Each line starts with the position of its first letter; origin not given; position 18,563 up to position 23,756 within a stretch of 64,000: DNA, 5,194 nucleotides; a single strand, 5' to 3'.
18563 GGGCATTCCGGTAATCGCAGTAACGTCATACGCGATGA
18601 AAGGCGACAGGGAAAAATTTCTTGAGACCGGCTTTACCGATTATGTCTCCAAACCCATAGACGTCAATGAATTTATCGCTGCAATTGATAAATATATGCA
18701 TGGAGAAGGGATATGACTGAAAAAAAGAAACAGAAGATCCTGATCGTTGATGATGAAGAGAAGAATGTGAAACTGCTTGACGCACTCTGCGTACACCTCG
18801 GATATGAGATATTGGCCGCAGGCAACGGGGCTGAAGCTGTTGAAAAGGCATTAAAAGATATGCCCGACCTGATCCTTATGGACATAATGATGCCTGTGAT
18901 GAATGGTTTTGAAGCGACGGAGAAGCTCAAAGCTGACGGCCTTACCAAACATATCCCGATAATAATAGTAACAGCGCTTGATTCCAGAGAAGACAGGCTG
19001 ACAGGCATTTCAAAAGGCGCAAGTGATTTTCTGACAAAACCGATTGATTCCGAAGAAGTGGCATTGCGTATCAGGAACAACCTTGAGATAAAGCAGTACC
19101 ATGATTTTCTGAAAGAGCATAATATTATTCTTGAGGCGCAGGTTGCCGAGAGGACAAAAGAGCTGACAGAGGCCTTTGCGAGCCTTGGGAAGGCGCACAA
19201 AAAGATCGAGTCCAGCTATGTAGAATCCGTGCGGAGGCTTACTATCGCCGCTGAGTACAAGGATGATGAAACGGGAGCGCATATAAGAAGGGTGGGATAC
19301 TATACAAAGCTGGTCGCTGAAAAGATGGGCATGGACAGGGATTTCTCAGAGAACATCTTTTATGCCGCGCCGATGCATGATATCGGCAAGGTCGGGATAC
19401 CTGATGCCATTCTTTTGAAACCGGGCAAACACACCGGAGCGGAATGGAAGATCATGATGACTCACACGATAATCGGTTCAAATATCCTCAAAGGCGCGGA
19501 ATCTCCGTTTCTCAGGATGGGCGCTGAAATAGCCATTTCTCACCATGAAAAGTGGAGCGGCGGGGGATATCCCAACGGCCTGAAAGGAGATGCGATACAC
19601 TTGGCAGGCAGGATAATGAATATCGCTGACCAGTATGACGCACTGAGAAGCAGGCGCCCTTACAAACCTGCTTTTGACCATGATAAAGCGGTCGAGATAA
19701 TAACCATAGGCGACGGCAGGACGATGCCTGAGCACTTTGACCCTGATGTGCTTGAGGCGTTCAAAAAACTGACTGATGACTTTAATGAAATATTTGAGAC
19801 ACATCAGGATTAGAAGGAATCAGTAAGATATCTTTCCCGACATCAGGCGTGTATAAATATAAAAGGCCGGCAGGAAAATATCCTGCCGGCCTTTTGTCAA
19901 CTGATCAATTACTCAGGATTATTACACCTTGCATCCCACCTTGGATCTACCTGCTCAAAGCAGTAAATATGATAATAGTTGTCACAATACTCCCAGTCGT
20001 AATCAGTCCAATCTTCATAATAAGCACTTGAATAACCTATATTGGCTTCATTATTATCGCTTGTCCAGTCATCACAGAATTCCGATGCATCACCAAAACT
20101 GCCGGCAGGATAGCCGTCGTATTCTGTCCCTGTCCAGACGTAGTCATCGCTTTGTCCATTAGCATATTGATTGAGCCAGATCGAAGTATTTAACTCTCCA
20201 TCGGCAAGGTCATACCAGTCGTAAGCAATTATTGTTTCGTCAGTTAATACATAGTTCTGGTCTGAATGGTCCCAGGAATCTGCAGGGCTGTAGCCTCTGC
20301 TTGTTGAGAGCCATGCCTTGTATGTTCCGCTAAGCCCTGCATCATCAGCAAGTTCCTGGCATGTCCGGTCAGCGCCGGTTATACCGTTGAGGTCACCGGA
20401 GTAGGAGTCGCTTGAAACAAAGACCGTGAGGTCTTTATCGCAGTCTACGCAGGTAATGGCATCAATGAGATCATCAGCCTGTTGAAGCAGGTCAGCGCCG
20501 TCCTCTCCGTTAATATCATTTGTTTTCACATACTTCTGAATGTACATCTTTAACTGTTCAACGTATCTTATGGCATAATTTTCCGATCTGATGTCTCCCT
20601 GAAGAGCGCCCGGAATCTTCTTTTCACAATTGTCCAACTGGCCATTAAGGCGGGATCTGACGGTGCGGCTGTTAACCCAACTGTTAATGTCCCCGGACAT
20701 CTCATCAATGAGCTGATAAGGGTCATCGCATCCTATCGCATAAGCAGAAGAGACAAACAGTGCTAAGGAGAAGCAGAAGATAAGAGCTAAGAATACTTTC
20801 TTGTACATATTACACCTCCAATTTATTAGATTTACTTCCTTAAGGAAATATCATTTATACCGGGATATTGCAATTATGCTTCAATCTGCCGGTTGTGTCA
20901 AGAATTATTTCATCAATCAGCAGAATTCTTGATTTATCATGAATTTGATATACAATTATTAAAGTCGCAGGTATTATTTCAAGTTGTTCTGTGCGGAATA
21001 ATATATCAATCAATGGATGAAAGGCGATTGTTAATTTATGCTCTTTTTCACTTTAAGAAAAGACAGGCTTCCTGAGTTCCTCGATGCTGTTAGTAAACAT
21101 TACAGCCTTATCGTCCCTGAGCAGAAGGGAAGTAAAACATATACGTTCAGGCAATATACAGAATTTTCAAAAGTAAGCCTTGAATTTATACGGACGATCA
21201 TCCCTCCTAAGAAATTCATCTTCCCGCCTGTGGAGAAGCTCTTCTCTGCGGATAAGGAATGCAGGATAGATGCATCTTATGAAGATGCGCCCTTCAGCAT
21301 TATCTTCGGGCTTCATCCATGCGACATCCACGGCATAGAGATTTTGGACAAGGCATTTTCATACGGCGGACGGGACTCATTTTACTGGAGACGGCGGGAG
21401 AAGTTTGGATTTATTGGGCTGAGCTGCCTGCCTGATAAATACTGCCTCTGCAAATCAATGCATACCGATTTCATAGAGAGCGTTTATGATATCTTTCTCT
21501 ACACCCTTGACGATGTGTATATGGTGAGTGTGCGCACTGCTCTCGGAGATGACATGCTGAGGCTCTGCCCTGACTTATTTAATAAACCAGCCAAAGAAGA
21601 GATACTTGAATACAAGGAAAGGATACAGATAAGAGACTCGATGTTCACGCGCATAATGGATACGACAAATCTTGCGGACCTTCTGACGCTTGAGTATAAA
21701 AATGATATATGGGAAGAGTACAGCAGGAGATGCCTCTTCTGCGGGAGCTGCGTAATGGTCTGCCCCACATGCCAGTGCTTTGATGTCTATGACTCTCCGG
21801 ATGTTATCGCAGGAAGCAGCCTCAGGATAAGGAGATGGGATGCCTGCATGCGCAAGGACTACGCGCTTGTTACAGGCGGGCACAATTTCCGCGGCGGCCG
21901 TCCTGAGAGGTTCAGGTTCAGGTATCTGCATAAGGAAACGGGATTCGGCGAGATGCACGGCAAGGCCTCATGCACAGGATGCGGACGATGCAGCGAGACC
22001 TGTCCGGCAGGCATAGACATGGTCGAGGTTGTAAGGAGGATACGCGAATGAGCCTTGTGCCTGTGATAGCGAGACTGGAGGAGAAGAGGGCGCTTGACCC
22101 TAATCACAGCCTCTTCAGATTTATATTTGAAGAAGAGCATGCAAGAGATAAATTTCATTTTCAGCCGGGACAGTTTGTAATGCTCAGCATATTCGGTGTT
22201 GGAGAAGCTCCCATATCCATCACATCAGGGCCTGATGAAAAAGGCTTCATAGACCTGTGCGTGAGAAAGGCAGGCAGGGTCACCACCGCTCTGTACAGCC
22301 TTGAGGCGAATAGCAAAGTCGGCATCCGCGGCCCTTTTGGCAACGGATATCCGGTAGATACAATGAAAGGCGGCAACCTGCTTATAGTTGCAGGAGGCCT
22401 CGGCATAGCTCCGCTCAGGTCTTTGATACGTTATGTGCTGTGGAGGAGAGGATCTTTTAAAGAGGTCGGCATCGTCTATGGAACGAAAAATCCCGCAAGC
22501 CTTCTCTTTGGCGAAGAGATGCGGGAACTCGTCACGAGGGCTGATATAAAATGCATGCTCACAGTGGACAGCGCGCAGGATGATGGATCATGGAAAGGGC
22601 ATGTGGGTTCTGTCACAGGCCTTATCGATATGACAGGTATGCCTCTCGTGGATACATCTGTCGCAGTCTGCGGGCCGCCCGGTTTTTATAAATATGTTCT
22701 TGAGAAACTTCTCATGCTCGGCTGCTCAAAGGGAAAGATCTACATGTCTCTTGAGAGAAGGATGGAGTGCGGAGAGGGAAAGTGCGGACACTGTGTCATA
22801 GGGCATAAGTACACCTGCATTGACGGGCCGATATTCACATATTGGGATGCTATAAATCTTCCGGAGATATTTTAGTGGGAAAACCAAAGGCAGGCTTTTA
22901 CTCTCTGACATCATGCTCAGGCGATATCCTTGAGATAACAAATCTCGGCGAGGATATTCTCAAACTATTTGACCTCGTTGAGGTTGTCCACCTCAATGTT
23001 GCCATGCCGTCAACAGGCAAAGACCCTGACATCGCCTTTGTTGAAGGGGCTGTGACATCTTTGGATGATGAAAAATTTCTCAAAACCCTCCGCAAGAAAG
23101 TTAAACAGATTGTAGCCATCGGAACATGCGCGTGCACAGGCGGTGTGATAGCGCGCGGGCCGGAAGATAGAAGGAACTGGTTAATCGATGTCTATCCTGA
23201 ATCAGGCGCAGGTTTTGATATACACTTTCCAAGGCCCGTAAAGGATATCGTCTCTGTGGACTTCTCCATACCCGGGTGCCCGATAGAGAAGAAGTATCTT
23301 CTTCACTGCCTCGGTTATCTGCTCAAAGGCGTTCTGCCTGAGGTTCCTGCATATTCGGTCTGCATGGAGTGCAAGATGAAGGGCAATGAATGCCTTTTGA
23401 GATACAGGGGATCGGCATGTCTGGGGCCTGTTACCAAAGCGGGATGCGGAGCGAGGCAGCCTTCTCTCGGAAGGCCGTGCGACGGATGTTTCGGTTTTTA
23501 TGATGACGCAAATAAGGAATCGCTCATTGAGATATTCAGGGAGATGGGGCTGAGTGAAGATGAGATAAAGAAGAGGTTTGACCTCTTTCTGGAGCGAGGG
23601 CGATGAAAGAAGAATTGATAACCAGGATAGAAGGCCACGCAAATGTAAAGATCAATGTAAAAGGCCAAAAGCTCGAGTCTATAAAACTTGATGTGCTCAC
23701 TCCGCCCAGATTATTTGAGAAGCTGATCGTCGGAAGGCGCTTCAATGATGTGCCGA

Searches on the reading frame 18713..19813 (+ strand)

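Call 21: search_protein_families(library=pfam, proteins=[window:18713-19813:+], max_evalue=0.0001)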
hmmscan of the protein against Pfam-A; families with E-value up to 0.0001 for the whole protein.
window:18713-19813:+ (366 aa): 3 families
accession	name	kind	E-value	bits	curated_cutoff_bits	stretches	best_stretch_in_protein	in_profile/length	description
PF13487.12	HD_5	-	6e-29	101.4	27.2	1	183-345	10-169/170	HD domain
PF00072.30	Response_reg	-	3e-27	95.4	30.2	1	9-120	1-110/111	Response regulator receiver domain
PF01966.28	HD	-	9.3e-19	68.3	22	1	188-310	2-115/116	HD domain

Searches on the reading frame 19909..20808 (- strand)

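Call 21: search_protein_families(library=pfam, proteins=[window:19909-20808:-], max_evalue=0.0001)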
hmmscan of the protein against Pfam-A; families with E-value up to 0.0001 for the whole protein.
window:19909-20808:- (299 aa): 2 families
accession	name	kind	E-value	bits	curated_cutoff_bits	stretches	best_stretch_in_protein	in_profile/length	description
PF06482.17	Endostatin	-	1.5e-07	31.7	29.4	1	135-285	9-166/170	Collagenase NC10 and Endostatin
PF07588.17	DUF1554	-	3.5e-05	24.1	27.5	0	135-258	3-128/136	Protein of unknown function (DUF1554)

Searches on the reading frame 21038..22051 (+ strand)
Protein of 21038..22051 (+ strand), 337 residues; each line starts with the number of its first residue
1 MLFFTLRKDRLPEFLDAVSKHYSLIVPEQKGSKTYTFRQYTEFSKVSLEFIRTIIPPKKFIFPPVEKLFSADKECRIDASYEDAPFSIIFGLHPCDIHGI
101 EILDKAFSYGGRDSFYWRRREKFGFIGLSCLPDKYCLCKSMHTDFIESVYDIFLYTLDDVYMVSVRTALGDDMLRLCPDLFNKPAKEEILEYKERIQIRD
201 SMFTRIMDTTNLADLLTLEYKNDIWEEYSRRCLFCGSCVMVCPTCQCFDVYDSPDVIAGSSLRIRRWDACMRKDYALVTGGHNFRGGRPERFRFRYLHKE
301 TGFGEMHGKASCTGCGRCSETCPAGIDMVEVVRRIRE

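Call 21: search_protein_families(library=pfam, proteins=[window:21038-22051:+], max_evalue=0.0001)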
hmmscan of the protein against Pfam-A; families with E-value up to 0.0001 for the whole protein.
window:21038-22051:+ (337 aa): 11 families
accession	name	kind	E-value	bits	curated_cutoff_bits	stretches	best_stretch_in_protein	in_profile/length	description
PF17179.9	Fer4_22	-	9.3e-29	100.6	27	1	231-326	1-95/95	4Fe-4S dicluster domain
PF12838.12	Fer4_7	-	2.2e-09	38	27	0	294-326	19-52/52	4Fe-4S dicluster domain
PF13187.11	Fer4_9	-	2.9e-08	34.1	27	0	312-332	2-22/52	4Fe-4S dicluster domain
PF00037.32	Fer4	-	1.3e-07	31.6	21.1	0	231-244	7-20/24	4Fe-4S binding domain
PF13534.11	Fer4_17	-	5.5e-07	30.5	22.2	0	305-327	39-61/61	4Fe-4S dicluster domain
PF13746.11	Fer4_18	-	7e-07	29.9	27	0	282-329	30-78/114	4Fe-4S dicluster domain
PF13183.11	Fer4_8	-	1.4e-06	29.2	27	1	230-326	3-68/68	4Fe-4S dicluster domain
PF13237.11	Fer4_10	-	1.9e-06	28.1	25.5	0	310-325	7-24/53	4Fe-4S dicluster domain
PF14697.11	Fer4_21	-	5.6e-06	26.8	35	0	309-325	38-56/59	4Fe-4S dicluster domain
PF12797.12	Fer4_2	-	2.3e-05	24.5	24.5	0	310-324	8-22/22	4Fe-4S binding domain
PF13484.11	Fer4_16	-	8e-05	23.8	30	0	231-243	52-64/66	4Fe-4S double cluster binding domain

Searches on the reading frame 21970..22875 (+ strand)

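Call 21: search_protein_families(library=pfam, proteins=[window:21970-22875:+], max_evalue=0.0001)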
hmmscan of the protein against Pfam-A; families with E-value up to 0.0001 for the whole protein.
window:21970-22875:+ (301 aa): 3 families
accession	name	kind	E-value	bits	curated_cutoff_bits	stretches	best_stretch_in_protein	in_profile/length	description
PF00175.26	NAD_binding_1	-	1.5e-15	58.2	22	1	140-243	2-107/109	Oxidoreductase NAD-binding domain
PF00970.30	FAD_binding_6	-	1.1e-09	39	21.1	1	35-125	3-96/99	Oxidoreductase FAD-binding domain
PF10418.14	DHODB_Fe-S_bind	-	6.2e-09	35.9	23.9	1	262-292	1-38/41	Iron-sulfur cluster binding domain of dihydroorotate dehydrogenase B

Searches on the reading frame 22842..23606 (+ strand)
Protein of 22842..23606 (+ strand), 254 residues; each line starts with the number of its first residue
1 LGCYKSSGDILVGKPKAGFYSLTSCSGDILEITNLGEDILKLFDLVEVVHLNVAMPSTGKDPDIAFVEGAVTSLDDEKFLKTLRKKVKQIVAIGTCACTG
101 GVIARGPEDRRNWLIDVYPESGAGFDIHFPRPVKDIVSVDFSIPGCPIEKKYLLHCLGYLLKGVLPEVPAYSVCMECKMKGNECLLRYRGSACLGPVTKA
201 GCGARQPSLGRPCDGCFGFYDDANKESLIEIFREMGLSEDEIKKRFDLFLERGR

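Call 21: search_protein_families(library=pfam, proteins=[window:22842-23606:+], max_evalue=0.0001)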
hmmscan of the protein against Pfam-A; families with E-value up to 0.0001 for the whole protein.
window:22842-23606:+ (254 aa): 1 family
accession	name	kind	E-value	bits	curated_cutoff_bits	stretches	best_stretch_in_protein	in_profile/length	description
PF01058.29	Oxidored_q6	-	1.7e-21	76.7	27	1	25-158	1-126/128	NADH ubiquinone oxidoreductase, 20 Kd subunit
